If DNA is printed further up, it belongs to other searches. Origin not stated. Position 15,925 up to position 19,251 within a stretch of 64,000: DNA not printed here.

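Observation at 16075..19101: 1008-aa orphan protein next to the Type III RM system, with a possible degenerate primase-polymerase N-terminus, a Cys cluster and a wHTH tail.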

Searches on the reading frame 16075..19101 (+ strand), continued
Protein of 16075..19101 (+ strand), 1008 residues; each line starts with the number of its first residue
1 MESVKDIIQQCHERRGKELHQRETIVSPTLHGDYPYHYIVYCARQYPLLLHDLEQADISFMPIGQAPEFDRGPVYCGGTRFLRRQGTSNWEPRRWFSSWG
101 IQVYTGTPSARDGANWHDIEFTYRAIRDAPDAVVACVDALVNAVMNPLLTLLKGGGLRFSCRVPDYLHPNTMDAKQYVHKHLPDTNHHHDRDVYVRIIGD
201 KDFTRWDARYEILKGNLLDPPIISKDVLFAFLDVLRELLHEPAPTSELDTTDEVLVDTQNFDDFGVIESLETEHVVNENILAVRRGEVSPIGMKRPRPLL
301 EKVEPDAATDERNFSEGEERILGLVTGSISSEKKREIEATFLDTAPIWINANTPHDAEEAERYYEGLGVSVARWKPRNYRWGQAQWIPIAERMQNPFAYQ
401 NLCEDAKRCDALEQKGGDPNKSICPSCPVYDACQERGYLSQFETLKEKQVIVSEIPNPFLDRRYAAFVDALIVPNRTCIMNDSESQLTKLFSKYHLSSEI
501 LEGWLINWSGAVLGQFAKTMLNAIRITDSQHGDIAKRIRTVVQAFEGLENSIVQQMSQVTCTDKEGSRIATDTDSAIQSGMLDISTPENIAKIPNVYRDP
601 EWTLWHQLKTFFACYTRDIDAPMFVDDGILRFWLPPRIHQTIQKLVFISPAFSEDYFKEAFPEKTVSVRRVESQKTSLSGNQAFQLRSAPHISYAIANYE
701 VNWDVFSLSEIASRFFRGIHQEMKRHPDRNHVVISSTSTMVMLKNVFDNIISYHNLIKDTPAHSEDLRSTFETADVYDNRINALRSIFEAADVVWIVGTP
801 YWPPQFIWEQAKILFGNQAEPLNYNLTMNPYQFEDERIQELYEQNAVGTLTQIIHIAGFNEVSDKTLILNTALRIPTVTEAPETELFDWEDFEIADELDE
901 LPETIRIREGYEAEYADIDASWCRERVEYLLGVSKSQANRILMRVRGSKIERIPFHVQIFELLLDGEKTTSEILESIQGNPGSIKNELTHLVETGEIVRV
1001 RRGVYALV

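Call 19: predict_structure(alignment_id=A1)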
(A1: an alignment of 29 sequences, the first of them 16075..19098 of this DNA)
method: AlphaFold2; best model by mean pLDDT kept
length: 1008 residues; sequences in the alignment: 29
mean_pLDDT: 64.7   pTM: 0.59
mean pLDDT of the five models: 64.7, 64.6, 64.3, 59.4, 57.1
residues with pLDDT >= 90: 99; 70-90: 461; 50-70: 126; < 50: 322
segments of 3 or more residues with pLDDT < 50: 1-276, 528-532, 674-677, 690-707, 760-770, 948-951
pLDDT, mean of each block of 10 residues (from residue 1): 35 32 22 27 33 34 27 26 33 27 25 35 43 45 42 41 34 28 25 22 23 22 27 29 27 25 27 50 82 75 66 73 76 83 89 78 91 79 65 60 68 80 58 66 87 86 86 87 64 88 87 93 67 78 94 91 75 83 81 85 92 88 82 89 84 68 75 53 78 37 46 75 87 81 78 72 41 65 83 85 74 85 69 80 78 75 79 78 82 83 90 83 85 81 64 75 89 81 84 89 87
secondary structure, 60 per line:
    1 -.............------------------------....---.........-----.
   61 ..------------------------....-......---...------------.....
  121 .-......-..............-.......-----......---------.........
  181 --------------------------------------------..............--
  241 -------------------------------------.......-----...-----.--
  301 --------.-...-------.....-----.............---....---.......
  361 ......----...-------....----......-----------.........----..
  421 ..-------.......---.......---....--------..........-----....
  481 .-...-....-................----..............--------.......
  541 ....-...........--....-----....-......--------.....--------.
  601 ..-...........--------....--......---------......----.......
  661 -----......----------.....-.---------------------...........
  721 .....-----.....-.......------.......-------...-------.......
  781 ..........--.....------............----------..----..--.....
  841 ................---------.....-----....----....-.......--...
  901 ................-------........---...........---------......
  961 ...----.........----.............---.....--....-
elements in order (helices of 4 or more, strands of 3 or more residues): H2-14 E39-42 E46-49 H50-54 E60-62 H87-90 H92-97 E101-103 E116-121 H123-128 H130-143 E145-151 E157-162 H172-180 H225-238 H278-284 E321-325 H331-343 E347-350 H354-366 E371-373 H381-384 H389-394 H406-414 H419-422 H430-436 H440-446 E450-453 H462-471 E477-481 H487-490 E492-497 H498-507 H512-525 H534-544 H546-556 E559-562 E568-571 H573-578 H587-591 H604-614 E623-626 E629-634 E644-649 H654-660 E666-671 E682-686 H710-725 E731-735 H737-743 E750-752 H753-756 H774-790 E793-797 H804-815 H836-856 E866-870 H876-879 E884-887 H889-895 H898-916 H924-931 H935-945 H955-963 H970-976 H981-993 E997-1001 E1004-1007

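Call 21: search_protein_representatives(alignment_id=A1)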
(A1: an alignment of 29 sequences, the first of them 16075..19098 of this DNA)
Query: 29 sequences, 1019 profile positions. Proteins with E-value up to 0.001 (for the whole library): 593; up to 1e-10: 438; up to 1e-30: 247. The best 150 are listed.
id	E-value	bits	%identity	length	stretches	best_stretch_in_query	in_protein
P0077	0.0e+00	1601.6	-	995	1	1-1018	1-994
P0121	0.0e+00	1581.4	-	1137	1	1-1018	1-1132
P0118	0.0e+00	1454.8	-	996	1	1-1019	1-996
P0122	0.0e+00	1363.9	-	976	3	630-1019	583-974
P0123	0.0e+00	1232.1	-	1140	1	1-1017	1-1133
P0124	0.0e+00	1225.4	-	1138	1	3-1019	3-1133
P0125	0.0e+00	1218.6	-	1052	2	473-1019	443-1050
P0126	0.0e+00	1212.0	-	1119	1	1-1018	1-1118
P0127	0.0e+00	1200.1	-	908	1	239-1019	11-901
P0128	0.0e+00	1157.4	-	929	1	1-794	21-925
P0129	0.0e+00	1082.6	-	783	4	635-1017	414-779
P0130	0.0e+00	1012.3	-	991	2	288-1018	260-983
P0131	5.8e-292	987.8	-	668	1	408-1019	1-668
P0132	3.2e-275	932.4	-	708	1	1-597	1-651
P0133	6.2e-260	881.8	-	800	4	5-332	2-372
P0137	2.7e-195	667.8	-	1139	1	4-932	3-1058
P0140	6.8e-186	636.7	-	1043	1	5-958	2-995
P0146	4.6e-171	587.6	-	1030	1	4-966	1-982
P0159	4.7e-123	428.7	-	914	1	48-956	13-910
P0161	4.3e-122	425.5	-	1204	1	32-1016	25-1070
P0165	3.6e-118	412.5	-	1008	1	31-958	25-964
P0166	6.4e-115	401.7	-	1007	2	433-962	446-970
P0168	1.4e-112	394.0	-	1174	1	297-953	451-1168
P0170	4.6e-109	382.3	-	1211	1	297-937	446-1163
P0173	2.8e-108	379.7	-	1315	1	425-1018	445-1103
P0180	1.1e-102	361.3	-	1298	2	302-946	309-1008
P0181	6.0e-101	355.5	-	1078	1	38-927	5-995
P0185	1.1e-95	338.1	-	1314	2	505-1018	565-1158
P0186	2.1e-95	337.1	-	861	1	186-835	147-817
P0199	8.7e-87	308.6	-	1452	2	505-1018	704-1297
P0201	6.3e-86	305.7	-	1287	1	310-924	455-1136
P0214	2.2e-76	274.1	-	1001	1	380-873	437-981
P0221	2.6e-73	264.0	-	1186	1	2-893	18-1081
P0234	2.2e-69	251.0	-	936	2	193-926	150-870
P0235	2.9e-69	250.6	-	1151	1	318-1006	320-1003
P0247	3.7e-62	227.1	-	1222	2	359-1017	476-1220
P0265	3.4e-54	200.7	-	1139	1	87-911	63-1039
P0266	5.0e-54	200.1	-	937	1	47-982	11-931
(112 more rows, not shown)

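Call 23: fold_search(model_id=the predicted structure, library=pdb)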
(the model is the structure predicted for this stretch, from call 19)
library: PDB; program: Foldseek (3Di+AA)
matches with E <= 10: 1043; with E <= 0.001: 40
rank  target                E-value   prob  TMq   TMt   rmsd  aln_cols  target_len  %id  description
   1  9p55                  4.6e-12  1.00  0.34  0.51  10.1       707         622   10  Structure of DNA-free long form XPD from Thermoplasma acidophilum (released 2026-01-21)
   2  8rev_A                6.6e-12  1.00  0.31  0.41  13.2       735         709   11  Structure of XPD stalled at a Y-fork DNA containing a interstrand crosslink (released 2024-05-29)
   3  2vsf                  7.6e-11  1.00  0.34  0.53   9.4       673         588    9  Structure of XPD from Thermoplasma acidophilum (released 2008-07-08)
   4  5h8w_A                2.5e-10  1.00  0.33  0.51   9.8       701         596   10  XPD mechanism (released 2016-01-13)
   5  7o4i_0                2.7e-10  1.00  0.30  0.38  14.2       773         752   11  Yeast RNA polymerase II transcription pre-initiation complex with initial transcription bubble (released 2021-06-16)
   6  5sva_Y                5.2e-10  1.00  0.33  0.54   9.8       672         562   10  Mediator-RNA Polymerase II Pre-Initiation Complex (released 2016-09-28)
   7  9pd3_B                4.9e-09  1.00  0.30  0.40  15.7       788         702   11  NER dual incision complex - DuIS (released 2026-02-18)
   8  8e2w                  8.7e-09  1.00  0.29  0.43  10.8       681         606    9  Structure of CRISPR-Associated DinG (released 2023-06-21)
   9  6ro4_B                1.4e-08  1.00  0.31  0.43  13.4       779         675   11  Structure of the core TFIIH-XPA-DNA complex (released 2019-07-03)
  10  9pd4_B                1.5e-08  1.00  0.25  0.32  16.8       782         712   12  NER dual incision complex - DuIM (released 2026-02-18)
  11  5oqj_0                1.6e-08  1.00  0.31  0.42  14.8       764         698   11  STRUCTURE OF YEAST TRANSCRIPTION PRE-INITIATION COMPLEX WITH TFIIH (released 2018-04-25)
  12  7xex_B                3.0e-08  1.00  0.28  0.42  12.8       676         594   10  Crystal strucutre of apoCasDinG (released 2023-07-26)
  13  7egb_7                7.7e-08  1.00  0.30  0.40  14.9       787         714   10  TFIID-based holo PIC on SCP promoter (released 2021-05-05)
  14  7xex_A                8.1e-08  1.00  0.28  0.43  11.0       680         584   10  Crystal strucutre of apoCasDinG (released 2023-07-26)
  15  7egc_7                7.6e-07  1.00  0.32  0.41  14.1       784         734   10  p53-bound TFIID-based holo PIC on HDM2 promoter (released 2021-05-12)
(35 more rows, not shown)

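Call 26: search_protein_families(library=pfam, proteins=[P0168, P0170, P0173, P0180, P0199, P0201, P0083], max_evalue=0.01)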
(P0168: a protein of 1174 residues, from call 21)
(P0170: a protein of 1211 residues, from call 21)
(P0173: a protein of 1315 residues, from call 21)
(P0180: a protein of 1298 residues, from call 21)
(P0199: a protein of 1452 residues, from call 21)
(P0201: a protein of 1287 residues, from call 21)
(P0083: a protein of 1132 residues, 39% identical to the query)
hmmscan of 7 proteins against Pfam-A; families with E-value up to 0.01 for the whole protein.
P0168 (1174 aa): 0 families

P0170 (1211 aa): 2 families
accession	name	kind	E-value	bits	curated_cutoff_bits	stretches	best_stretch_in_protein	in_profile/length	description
PF13384.12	HTH_23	-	5.6e-06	26.5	24.6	1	1170-1208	2-40/50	Homeodomain-like domain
PF13551.12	HTH_29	-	0.0069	16.9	28.1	0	1175-1207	1-34/64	Winged helix-turn helix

P0173 (1315 aa): 0 families

P0180 (1298 aa): 5 families
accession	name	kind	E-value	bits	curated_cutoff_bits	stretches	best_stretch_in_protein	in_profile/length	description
PF08800.15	BT4734-like_N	-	1.4e-21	77.5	22.4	1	74-197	2-134/134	BT4734-like, N-terminal domain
PF08707.16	PriCT_2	-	1.8e-12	47.9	22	1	243-295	2-61/77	Primase C terminal 2 (PriCT-2)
PF13338.12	AbiEi_4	-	1.5e-05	25.4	25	1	1083-1111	25-49/49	Transcriptional regulator, AbiEi antitoxin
PF04851.21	ResIII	-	0.0032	17.8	22.5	1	345-410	14-81/164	Type III restriction enzyme, res subunit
PF00270.35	DEAD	-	0.0072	16.5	26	0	341-415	3-77/167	DEAD/DEAH box helicase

P0199 (1452 aa): 0 families

P0201 (1287 aa): 0 families

P0083 (1132 aa): 2 families
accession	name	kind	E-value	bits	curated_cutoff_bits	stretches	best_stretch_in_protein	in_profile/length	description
PF01978.25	TrmB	-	0.0024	18.1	25.6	0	1042-1067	22-47/68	Sugar-specific transcriptional regulator TrmB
PF13338.12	AbiEi_4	-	0.0025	18.3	25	0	1109-1129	29-49/49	Transcriptional regulator, AbiEi antitoxin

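Call 28: search_protein_families(library=pfam, proteins=[P0247, P0159, P0161, P0266, P0181, P0234, P0265, P0137], max_evalue=0.05)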
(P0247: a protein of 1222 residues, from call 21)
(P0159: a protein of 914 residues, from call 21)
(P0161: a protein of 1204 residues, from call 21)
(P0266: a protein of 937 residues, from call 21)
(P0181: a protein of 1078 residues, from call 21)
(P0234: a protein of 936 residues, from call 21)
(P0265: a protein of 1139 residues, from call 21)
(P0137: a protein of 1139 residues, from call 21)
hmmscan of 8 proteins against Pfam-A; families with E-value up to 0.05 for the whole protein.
P0247 (1222 aa): 2 families
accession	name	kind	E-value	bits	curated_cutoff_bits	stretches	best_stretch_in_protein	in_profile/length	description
PF13384.12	HTH_23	-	0.00015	21.9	24.6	1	1098-1136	2-40/50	Homeodomain-like domain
PF04851.21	ResIII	-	0.05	14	22.5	0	449-524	10-86/164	Type III restriction enzyme, res subunit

P0159 (914 aa): 1 family
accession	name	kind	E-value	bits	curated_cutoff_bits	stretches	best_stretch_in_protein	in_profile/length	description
PF13518.12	HTH_28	-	0.013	16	25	0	878-911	4-37/52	Helix-turn-helix domain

P0161 (1204 aa): 3 families
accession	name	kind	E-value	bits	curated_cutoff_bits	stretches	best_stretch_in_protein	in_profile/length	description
PF13338.12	AbiEi_4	-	0.0011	19.5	25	1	1050-1071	28-47/49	Transcriptional regulator, AbiEi antitoxin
PF24270.1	HTH_Cmi2_C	-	0.0069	17.1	27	1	962-1065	23-121/125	Cmi2, C-terminal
PF20901.3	Sf6_terminase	-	0.032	14.7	27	0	1015-1063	23-73/106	Bacteriophage Sf6, terminase small subunit-like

P0266 (937 aa): 10 families
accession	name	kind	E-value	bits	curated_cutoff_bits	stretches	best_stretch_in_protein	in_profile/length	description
PF13384.12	HTH_23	-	3.4e-08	33.5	24.6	1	901-935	4-39/50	Homeodomain-like domain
PF13551.12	HTH_29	-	2.3e-05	24.8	28.1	1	905-935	2-34/64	Winged helix-turn helix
PF08281.18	Sigma70_r4_2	-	0.00034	20.6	25.7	1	911-937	24-50/54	Sigma-70, region 4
PF13730.12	HTH_36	-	0.00081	19.6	25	0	918-936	30-48/55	Helix-turn-helix domain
PF20432.4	Xre-like-HTH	-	0.0012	19.5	25.8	0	915-935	25-44/63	Antitoxin Xre-like helix-turn-helix domain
PF08279.18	HTH_11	-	0.0033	17.7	25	0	915-936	17-38/55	HTH domain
PF13404.12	HTH_AsnC-type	-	0.013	15.7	27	0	915-936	19-40/42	AsnC-type helix-turn-helix domain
PF13518.12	HTH_28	-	0.015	15.8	25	0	906-935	4-34/52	Helix-turn-helix domain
PF12728.13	HTH_17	-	0.019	15.6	27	0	915-932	3-20/51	Helix-turn-helix domain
PF04545.22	Sigma70_r4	-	0.022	14.7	24.1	0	905-937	10-44/50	Sigma-70, region 4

P0181 (1078 aa): 0 families

P0234 (936 aa): 4 families
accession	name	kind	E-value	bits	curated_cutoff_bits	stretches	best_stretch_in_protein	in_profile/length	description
PF13412.12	HTH_24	-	0.0021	18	21.9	0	915-936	19-40/48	Winged helix-turn-helix DNA-binding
PF13545.12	HTH_Crp_2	-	0.0022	18.3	27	1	909-936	18-45/70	Crp-like helix-turn-helix domain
PF00325.26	Crp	-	0.003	17.7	21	1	915-935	4-24/32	Bacterial regulatory proteins, crp family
PF13384.12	HTH_23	-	0.029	14.6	24.6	0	914-936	18-40/50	Homeodomain-like domain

P0265 (1139 aa): 10 families
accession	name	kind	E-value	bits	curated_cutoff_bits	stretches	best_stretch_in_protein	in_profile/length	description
PF01978.25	TrmB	-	0.00014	22.1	25.6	1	1111-1136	21-46/68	Sugar-specific transcriptional regulator TrmB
PF02796.21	HTH_7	-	0.00039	20.9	23.8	1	1111-1135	20-44/45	Helix-turn-helix domain of resolvase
PF13384.12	HTH_23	-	0.00042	20.5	24.6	1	1110-1134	15-39/50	Homeodomain-like domain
PF09339.16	HTH_IclR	-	0.00066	19.8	22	1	1111-1136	17-42/52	IclR helix-turn-helix domain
PF04218.19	CENP-B_N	-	0.0034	17.4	21.2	1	1111-1135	21-45/53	CENP-B N-terminal DNA-binding domain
PF13412.12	HTH_24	-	0.0052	16.8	21.9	1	1112-1136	17-41/48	Winged helix-turn-helix DNA-binding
PF08281.18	Sigma70_r4_2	-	0.0056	16.7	25.7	1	1107-1131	21-45/54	Sigma-70, region 4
PF13936.12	HTH_38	-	0.0099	16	27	1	1103-1135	11-43/44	Helix-turn-helix domain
PF13518.12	HTH_28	-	0.029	14.9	25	0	1111-1135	11-35/52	Helix-turn-helix domain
PF13401.12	AAA_22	-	0.034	14.9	27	0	392-416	4-28/130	AAA domain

P0137 (1139 aa): 0 families
